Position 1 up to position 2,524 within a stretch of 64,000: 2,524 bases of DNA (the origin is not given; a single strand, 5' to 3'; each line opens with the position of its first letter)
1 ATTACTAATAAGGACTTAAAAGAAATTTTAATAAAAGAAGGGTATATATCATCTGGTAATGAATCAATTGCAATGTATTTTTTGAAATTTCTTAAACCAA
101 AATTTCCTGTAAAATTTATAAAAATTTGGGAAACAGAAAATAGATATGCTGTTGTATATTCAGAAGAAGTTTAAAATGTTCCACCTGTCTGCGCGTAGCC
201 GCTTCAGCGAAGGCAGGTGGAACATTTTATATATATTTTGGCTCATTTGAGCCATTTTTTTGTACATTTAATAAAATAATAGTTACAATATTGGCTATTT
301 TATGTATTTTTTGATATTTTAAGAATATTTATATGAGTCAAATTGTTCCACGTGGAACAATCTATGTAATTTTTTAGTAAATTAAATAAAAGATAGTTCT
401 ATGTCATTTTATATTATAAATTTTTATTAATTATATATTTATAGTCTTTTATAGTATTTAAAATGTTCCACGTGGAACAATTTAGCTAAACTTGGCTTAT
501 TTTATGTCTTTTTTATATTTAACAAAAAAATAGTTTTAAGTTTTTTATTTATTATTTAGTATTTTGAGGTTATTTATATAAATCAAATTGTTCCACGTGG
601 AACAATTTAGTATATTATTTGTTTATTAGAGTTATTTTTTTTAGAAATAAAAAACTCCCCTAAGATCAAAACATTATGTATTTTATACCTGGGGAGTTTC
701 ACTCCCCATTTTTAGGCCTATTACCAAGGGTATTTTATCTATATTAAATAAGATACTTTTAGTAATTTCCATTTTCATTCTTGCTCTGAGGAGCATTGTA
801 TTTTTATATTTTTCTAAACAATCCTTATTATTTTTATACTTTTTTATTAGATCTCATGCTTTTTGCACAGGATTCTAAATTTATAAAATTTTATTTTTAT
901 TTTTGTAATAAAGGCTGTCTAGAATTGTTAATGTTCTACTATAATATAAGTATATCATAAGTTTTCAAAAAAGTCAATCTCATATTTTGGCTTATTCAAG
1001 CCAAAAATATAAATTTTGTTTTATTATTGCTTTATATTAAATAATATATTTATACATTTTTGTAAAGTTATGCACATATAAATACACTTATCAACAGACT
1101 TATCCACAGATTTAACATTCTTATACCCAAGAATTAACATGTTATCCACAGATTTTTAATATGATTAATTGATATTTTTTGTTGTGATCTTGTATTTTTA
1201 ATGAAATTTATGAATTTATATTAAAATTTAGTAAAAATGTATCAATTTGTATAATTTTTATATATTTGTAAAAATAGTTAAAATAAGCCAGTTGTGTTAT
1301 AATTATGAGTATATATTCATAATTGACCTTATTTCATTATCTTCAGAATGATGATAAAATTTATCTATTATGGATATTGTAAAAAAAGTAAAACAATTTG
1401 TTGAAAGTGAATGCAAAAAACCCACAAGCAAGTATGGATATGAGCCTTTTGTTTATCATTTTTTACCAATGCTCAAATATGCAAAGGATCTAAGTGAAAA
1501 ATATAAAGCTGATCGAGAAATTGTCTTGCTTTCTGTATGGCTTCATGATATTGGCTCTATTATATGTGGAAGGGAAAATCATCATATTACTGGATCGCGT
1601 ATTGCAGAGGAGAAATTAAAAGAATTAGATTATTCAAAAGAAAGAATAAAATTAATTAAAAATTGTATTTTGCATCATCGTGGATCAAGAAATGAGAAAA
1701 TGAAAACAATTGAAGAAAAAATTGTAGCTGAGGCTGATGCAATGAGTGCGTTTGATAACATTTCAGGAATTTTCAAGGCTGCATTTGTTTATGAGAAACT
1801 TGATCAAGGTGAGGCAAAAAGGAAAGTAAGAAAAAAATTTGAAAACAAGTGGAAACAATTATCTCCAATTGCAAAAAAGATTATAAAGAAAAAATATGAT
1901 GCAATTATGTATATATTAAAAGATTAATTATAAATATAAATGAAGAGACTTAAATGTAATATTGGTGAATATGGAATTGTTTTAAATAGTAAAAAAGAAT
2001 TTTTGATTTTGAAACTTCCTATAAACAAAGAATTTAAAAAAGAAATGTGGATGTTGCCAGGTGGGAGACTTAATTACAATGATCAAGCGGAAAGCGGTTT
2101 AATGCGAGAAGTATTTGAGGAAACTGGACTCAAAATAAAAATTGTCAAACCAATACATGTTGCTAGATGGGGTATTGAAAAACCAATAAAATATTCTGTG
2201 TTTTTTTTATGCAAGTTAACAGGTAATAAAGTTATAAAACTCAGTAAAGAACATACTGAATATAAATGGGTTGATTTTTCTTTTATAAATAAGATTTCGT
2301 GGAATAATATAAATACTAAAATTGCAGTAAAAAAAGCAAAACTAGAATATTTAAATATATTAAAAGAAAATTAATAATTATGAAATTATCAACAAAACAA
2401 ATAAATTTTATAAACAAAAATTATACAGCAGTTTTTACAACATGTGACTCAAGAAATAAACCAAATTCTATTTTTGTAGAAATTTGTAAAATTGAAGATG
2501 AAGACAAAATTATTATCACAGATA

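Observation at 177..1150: Origin-proximal architecture: four parS sites at ~120-bp spacing followed by a DnaA-box cluster, with no dnaA/parAB in the window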

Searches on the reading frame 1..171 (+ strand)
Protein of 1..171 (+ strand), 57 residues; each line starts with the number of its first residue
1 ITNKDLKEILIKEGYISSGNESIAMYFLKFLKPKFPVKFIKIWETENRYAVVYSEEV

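Call 16: find_homologous_proteins(query=window:1-171:+, max_evalue=0.001)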
Query seq(57 aa): no candidate shares three 5-residue words with the query. No homologue found.
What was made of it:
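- Tried and rejected: A word-index search with the 57-aa upstream fragment found nothing (call 16).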

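Call 57: search_protein_families(library=pfam, max_evalue=0.01, proteins=[window:1-171:+])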
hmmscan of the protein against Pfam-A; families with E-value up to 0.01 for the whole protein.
seq(57 aa): 0 families
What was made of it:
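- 1..174 (+): 3' half of a roughly 115-aa PTPS/QueD-family gene that runs off the left end of the window. The fragment itself has no Pfam hit (call 57).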

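Call 68: search_protein_representatives(protein=window:1-171:+)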
Query: 57 residues. Proteins with E-value up to 0.001 (for the whole library): 7; up to 1e-10: 2; up to 1e-30: 0. The best 7 are listed.
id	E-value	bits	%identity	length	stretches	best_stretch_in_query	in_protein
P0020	1.3e-19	84.7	71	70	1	2-57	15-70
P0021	2.0e-13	65.3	65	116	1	3-56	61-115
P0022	4.5e-08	48.6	48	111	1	6-57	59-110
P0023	3.5e-06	42.8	32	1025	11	16-50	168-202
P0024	5.2e-05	39.1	39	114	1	9-57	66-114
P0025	9.5e-04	35.2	40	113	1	7-54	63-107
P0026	1.0e-03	35.1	42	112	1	10-57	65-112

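Call 69: find_encoding_contigs(protein=P0021, flank=8000, max_places=6)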
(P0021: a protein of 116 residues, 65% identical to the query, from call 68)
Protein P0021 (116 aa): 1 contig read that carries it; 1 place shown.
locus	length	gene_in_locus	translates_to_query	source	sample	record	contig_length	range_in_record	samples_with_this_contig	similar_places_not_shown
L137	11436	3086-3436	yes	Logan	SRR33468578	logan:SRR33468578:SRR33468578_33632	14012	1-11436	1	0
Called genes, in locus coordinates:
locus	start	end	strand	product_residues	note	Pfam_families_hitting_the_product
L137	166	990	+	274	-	PF01978:TrmB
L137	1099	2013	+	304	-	PF01116:F_bP_aldolase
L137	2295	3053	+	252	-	PF01145:Band_7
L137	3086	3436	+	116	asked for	PF01242:PTPS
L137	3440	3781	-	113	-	-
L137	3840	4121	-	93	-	-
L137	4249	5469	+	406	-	PF07705:CARDB (faint), PF10633:NPCBM_assoc (faint)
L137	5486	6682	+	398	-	PF02687:FtsX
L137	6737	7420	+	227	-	PF02463:SMC_N (faint), PF00005:ABC_tran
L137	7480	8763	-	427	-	PF04055:Radical_SAM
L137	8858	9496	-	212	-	-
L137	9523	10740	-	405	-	-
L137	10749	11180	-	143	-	-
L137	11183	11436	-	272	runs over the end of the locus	-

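Call 70: search_protein_families(library=pfam, max_evalue=0.01, proteins=[P0020, P0021, P0022, P0024, P0025, P0026])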
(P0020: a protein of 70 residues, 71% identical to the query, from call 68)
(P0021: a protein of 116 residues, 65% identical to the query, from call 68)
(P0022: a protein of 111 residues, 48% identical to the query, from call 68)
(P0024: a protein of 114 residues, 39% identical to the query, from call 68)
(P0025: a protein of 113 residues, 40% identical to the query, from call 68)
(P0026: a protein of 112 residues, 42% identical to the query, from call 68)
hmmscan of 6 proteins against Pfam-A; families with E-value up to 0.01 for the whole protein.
P0020 (70 aa): 1 family
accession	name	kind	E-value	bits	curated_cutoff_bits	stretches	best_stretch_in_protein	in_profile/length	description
PF01242.24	PTPS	-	0.0004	20.8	22.4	1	6-66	55-119/121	6-pyruvoyl tetrahydropterin synthase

P0021 (116 aa): 1 family
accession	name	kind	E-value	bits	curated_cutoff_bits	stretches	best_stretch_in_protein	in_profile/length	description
PF01242.24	PTPS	-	7.3e-13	49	22.4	1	15-111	21-118/121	6-pyruvoyl tetrahydropterin synthase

P0022 (111 aa): 2 families
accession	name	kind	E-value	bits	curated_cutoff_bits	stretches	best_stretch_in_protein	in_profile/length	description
PF01242.24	PTPS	-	9.3e-18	64.8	22.4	1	15-106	21-119/121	6-pyruvoyl tetrahydropterin synthase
PF12596.13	Tnp_P_element_C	-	0.00063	20.8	22.6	1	48-94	56-99/107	87kDa Transposase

P0024 (114 aa): 1 family
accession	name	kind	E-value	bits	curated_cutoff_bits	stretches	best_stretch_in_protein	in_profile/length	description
PF01242.24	PTPS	-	4e-06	27.2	22.4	1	24-110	29-119/121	6-pyruvoyl tetrahydropterin synthase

P0025 (113 aa): 1 family
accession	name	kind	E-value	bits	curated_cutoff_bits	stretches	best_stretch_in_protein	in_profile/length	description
PF01242.24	PTPS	-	9.9e-14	51.8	22.4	1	18-104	24-117/121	6-pyruvoyl tetrahydropterin synthase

P0026 (112 aa): 1 family
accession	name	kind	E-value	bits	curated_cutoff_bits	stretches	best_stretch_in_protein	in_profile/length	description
PF01242.24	PTPS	-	1e-05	25.9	22.4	1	7-107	21-118/121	6-pyruvoyl tetrahydropterin synthase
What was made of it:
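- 1..174 (+): Its homologues (65-71% identity, 111-116 aa) are PF01242 PTPS (calls 68, 70).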

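Call 71: find_encoding_contigs(protein=P0020, flank=8000, max_places=6)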
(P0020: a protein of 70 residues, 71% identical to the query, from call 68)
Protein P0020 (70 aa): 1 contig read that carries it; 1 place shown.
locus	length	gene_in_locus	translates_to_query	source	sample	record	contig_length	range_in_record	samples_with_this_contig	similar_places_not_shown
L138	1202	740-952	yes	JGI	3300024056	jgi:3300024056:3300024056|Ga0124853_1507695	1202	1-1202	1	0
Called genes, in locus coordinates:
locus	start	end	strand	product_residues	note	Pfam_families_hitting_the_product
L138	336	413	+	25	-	-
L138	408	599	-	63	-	-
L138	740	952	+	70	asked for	-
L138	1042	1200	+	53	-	?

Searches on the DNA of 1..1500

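Call 32: search_rna_families(source=window, start=1, end=1500, threshold=evalue, max_evalue=1)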
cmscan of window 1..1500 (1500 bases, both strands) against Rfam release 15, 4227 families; matches with E-value up to 1: 3.
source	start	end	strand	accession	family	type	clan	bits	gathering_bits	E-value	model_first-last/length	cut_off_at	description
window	957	1006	+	RF02374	YenS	Gene; sRNA;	-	21.7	80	0.036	11-60/169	no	Yersinia YenS sRNA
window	94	127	-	RF02751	ES036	Gene; sRNA;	-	21.4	37.6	0.3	1-43/43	no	ES036 (CssrF) sRNA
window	157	244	+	RF03689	mir-5892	Gene; miRNA;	-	21.1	82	0.39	1-90/90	no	mir-5892 microRNA precursor family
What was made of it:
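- Tried and rejected: Rfam at a permissive threshold finds nothing in 1-1500 (call 32).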

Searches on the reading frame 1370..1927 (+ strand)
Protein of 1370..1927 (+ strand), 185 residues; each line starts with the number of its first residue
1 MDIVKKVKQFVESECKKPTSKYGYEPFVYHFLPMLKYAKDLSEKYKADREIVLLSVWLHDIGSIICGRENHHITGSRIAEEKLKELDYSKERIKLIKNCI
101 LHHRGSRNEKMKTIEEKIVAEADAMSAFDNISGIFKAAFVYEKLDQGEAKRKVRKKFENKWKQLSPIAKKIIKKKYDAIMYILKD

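Call 9: find_encoding_contigs(protein=window:1370-1927:+, flank=10000, max_places=10)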
Protein window:1370-1927:+ (185 aa): 5 contigs read that carry it; 1 place shown.
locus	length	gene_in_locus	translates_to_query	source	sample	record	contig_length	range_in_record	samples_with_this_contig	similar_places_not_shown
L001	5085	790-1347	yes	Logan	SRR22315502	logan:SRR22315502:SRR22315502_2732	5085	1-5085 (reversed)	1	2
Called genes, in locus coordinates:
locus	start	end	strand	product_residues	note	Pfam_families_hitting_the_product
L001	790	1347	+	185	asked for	PF01966:HD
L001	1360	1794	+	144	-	PF00293:NUDIX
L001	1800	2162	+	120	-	PF01243:PNPOx_N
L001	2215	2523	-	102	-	-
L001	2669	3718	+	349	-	PF00437:T2SSE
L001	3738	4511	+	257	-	PF00483:NTP_transferase, PF01128:IspD (weak), PF12804:NTP_transf_3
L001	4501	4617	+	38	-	-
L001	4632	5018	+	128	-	PF01245:Ribosomal_L19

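Call 13: find_related_loci(query=window:1370-1927:+, collection=genome_contigs, flank=10000)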
Query window:1370-1927:+ (185 aa) in genome_contigs; peptide patterns used: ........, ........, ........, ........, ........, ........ (x = any residue, [..] = any of these).
70 stretches matched a pattern; 6 encode a relative of the query (tblastn E <= 1e-3); 6 distinct loci.
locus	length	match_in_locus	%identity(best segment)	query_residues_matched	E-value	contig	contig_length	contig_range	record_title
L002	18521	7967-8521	61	1-184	9e-78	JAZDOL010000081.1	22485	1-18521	MAG: bacterium isolate MEGAHIT-group-0.771 k141_20212698, whole genome shotgun sequence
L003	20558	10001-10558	58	1-185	2e-72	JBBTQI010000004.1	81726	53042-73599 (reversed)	MAG: Patescibacteria group bacterium isolate H43-bin163_1 H43_bin163_1_000000000004, whole genome shotgun sequence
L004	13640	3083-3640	59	1-185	3e-70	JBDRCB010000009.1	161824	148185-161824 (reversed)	MAG: archaeon isolate MEGAHIT-group-1.161 k141_3394871, whole genome shotgun sequence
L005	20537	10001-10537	55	6-184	1e-67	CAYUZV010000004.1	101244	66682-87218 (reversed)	MAG TPA_asm: Candidatus Woesearchaeota archaeon isolate SRP141376_co1_307 genome assembly, contig: NODE_509_length_10124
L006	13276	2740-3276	59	2-179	4e-71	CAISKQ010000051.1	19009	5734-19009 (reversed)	uncultured bacterium isolate LJ_bin-4100 genome assembly, contig: bin-4100:51/67, whole genome shotgun sequence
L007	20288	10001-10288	33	30-125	2e-9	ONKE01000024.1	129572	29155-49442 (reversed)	uncultured Bacteroidales bacterium isolate RUG387 genome assembly, contig: k87_14038006, whole genome shotgun sequence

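Call 39: list_cluster_members(proteins=[window:1370-1927:+, window:3249-4298:+, window:44018-45214:+])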
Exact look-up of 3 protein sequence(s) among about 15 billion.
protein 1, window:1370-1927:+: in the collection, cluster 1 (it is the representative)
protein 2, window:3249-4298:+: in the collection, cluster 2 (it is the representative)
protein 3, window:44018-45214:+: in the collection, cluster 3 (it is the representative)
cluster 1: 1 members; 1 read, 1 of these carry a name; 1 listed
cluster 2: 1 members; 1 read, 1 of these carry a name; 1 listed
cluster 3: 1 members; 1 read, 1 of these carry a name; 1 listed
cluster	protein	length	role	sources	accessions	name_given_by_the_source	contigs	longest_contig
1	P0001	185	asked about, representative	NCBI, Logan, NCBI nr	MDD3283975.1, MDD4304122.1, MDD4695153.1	MAG: HD domain-containing protein [Patescibacteria group bacterium] | HD domain-containing protein [Patescibacteria group bacterium]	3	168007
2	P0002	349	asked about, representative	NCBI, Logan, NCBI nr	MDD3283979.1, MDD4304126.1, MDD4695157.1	MAG: PilT/PilU family type 4a pilus ATPase [Patescibacteria group bacterium] | PilT/PilU family type 4a pilus ATPase [Patescibacteria group bacterium]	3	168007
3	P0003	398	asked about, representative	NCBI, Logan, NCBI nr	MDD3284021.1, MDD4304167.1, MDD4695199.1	MAG: tyrosine--tRNA ligase [Patescibacteria group bacterium] | tyrosine--tRNA ligase [Patescibacteria group bacterium]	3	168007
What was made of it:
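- Proteins are named Patescibacteria in NCBI (call 39).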

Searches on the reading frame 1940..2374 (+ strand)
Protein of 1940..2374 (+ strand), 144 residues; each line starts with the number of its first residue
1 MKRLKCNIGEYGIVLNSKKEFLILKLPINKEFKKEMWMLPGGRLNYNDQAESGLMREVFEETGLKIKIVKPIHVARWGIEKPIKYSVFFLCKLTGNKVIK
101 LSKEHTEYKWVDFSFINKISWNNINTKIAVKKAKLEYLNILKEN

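Call 12: find_encoding_contigs(protein=window:1940-2374:+, flank=10000, max_places=10)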
Protein window:1940-2374:+ (144 aa): 5 contigs read that carry it; 1 place shown.
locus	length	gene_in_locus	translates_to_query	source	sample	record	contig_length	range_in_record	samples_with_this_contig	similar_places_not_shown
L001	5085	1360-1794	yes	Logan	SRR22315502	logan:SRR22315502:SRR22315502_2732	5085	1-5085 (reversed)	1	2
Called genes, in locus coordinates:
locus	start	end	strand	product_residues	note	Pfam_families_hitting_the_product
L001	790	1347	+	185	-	PF01966:HD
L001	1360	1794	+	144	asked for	PF00293:NUDIX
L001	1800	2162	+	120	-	PF01243:PNPOx_N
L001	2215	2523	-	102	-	-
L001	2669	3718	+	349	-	PF00437:T2SSE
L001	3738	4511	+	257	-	PF00483:NTP_transferase, PF01128:IspD (weak), PF12804:NTP_transf_3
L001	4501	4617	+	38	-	-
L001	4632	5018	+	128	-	PF01245:Ribosomal_L19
